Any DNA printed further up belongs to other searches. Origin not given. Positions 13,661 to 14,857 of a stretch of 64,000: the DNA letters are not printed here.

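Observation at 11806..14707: Soluble histidine kinase immediately upstream of a HerA/DUF87-like ATPase in one transcription unit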

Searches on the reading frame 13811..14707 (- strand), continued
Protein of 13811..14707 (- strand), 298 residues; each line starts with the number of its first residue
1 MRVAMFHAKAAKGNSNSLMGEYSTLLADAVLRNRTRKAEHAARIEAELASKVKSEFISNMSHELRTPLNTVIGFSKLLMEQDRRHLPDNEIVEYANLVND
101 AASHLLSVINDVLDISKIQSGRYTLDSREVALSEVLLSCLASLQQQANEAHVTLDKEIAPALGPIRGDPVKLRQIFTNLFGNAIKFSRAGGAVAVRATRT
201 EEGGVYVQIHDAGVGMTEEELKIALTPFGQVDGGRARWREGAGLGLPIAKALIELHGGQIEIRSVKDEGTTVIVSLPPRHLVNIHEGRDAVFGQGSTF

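Call 64: find_encoding_contigs(protein=P0230, flank=5000, max_places=3)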
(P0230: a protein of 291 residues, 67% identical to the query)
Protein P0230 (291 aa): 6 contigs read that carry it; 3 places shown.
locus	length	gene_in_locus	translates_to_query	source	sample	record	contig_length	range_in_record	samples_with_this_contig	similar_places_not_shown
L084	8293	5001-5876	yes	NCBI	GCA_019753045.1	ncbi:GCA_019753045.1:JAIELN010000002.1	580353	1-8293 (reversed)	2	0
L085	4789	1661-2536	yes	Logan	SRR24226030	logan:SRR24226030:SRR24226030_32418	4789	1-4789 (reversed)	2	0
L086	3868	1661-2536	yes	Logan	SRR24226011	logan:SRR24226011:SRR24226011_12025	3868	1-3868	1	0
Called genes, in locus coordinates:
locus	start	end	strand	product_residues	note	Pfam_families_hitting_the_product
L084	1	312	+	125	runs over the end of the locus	-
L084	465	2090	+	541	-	PF02706:Wzz (weak)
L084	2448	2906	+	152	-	-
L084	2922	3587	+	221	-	PF01618:MotA_ExbB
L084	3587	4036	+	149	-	PF02472:ExbD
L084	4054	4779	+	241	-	PF13103:TonB_2, PF03544:TonB_C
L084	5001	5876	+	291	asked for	PF00512:HisKA, PF02518:HATPase_c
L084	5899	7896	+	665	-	PF01935:DUF87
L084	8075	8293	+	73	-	PF00483:NTP_transferase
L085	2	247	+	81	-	?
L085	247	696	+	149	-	PF02472:ExbD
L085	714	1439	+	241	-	PF13103:TonB_2, PF03544:TonB_C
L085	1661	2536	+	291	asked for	PF00512:HisKA, PF02518:HATPase_c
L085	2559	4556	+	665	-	PF01935:DUF87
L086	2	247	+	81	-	?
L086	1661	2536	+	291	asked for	PF00512:HisKA, PF02518:HATPase_c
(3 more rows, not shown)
